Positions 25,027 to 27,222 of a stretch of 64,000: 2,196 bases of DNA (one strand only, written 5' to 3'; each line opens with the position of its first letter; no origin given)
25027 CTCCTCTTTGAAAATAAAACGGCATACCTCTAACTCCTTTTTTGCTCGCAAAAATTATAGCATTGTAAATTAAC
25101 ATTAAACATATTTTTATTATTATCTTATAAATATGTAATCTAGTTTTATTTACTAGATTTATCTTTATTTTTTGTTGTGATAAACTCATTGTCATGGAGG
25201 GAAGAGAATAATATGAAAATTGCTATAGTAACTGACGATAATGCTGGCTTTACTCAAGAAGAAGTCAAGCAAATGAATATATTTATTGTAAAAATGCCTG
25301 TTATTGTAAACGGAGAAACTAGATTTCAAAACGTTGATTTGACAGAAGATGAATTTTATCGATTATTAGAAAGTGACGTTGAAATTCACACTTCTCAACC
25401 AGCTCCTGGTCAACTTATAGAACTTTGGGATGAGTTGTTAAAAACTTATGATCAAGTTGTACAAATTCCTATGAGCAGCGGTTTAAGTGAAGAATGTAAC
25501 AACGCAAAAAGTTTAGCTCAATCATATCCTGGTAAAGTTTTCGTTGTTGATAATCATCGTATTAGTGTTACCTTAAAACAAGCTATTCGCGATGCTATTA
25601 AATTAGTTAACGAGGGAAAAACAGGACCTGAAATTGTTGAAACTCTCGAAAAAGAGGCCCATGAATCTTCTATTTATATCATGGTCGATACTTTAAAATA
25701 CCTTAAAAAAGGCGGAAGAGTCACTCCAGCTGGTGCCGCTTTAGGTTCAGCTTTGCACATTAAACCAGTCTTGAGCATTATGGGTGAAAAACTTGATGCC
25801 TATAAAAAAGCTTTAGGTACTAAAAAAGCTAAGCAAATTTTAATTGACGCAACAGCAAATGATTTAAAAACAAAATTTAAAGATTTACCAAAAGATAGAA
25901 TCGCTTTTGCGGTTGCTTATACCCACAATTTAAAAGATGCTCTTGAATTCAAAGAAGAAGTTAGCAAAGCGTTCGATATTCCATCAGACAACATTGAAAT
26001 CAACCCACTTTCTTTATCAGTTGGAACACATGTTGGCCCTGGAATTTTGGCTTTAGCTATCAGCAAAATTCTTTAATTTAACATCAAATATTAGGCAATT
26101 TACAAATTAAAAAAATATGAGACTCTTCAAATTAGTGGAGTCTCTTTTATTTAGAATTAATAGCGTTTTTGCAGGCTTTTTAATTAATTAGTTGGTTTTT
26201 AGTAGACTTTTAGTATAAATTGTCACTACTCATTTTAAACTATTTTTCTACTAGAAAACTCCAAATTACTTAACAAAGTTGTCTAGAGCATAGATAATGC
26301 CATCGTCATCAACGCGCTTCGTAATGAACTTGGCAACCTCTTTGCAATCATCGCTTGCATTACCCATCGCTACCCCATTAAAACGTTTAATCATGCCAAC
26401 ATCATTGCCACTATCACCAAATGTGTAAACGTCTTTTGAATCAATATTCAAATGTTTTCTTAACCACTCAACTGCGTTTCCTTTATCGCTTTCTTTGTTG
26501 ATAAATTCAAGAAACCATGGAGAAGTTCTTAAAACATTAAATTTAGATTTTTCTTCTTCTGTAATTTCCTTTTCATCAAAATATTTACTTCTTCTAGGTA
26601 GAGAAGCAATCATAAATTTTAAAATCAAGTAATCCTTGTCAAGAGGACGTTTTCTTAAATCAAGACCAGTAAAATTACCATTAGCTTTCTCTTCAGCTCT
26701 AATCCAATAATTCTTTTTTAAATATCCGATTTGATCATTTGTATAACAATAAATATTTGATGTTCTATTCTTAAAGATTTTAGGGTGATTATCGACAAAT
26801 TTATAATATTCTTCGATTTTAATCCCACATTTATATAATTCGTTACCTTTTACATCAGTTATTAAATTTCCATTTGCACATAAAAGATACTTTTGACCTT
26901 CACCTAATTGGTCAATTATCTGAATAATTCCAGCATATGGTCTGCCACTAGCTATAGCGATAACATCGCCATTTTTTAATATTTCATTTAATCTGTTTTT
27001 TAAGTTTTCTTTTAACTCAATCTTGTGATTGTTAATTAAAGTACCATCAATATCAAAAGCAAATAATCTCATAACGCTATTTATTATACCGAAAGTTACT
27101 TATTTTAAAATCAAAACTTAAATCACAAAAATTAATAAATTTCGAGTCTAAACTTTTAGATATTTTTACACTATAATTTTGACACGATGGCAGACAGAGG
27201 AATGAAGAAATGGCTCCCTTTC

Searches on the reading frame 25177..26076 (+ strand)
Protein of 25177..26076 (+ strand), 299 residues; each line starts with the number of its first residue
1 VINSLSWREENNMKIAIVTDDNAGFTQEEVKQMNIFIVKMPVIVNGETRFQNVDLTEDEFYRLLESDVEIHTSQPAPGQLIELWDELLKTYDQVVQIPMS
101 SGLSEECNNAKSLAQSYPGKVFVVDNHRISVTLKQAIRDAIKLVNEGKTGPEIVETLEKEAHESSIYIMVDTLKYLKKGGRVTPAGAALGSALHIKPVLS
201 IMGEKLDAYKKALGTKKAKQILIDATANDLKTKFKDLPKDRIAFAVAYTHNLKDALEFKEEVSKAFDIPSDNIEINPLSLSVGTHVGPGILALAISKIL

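Call 56: search_protein_families(library=ncbifam, proteins=[window:25177-26076:+])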
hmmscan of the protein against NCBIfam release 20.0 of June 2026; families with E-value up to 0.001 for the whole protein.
window:25177-26076:+ (299 aa): 2 families
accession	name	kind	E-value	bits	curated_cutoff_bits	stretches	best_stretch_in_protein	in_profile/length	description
TIGR00762.1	DegV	domain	4.9e-66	222.8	99.7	1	15-295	1-275/276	DegV family EDD domain-containing protein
NF038249.1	fatty_FakB1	equivalog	1.2e-35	123.1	350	1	13-294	1-278/286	fatty acid kinase binding subunit FakB1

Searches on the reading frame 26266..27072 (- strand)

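Call 56: search_protein_families(library=ncbifam, proteins=[window:26266-27072:-])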
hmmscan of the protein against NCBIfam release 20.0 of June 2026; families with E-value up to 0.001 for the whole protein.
window:26266-27072:- (268 aa): 22 families
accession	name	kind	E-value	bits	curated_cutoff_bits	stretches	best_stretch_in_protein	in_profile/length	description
TIGR00099.1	Cof-subfamily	subfamily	1.5e-43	149.3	137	1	3-263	1-256/256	Cof-type HAD-IIB family hydrolase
NF007806.0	PRK10513.1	equivalog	4.3e-37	128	273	1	2-267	4-268/270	sugar-phosphatase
NF045966.1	YcsE_rel_Pase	equivalog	8.6e-37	127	220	1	2-263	3-259/265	YcsE-related riboflavin metabolism phosphatase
TIGR01484.1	HAD-SF-IIB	subfamily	8.4e-21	75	41.8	1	3-232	1-216/221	HAD-IIB family hydrolase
TIGR01487.1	Pglycolate_arch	equivalog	7.1e-17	62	122.75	1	170-261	121-213/215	phosphoglycolate phosphatase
NF011705.0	PRK15126.1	equivalog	1.9e-16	60.2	336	1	1-243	2-236/272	HMP-PP phosphatase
NF002245.0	PRK01158.1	equivalog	2.2e-16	59.9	198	1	168-266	130-228/233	phosphoglycolate phosphatase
TIGR01482.1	SPP-subfamily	subfamily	6.4e-16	58.6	107.15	1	162-255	113-209/225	sucrose-phosphate phosphatase subfamily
NF008213.0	PRK10976.1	equivalog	6.2e-13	48.9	386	1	3-247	4-242/266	sugar/pyridoxal phosphate phosphatase YigL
NF007821.0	PRK10530.1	equivalog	7.9e-13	48.2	274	1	196-262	199-266/272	pyridoxal phosphatase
TIGR01486.1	HAD-SF-IIB-MPGP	subfamily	1.4e-08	34.3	164.75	1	7-232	5-215/257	mannosyl-3-phosphoglycerate phosphatase family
TIGR01485.1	SPP_plant-cyano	equivalog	2.6e-08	33.7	183.65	1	175-242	146-215/249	sucrose-phosphate phosphatase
TIGR01488.1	HAD-SF-IB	subfamily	3.8e-06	27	45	0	191-230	137-176/177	HAD-IB family phosphatase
TIGR01662.1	HAD-SF-IIIA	subfamily_domain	4.9e-06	26.7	44.6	0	192-231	92-131/141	HAD-IIIA family hydrolase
TIGR02461.1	osmo_MPG_phos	equivalog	5.2e-06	26.7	244.35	1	7-230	5-219/227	mannosyl-3-phosphoglycerate phosphatase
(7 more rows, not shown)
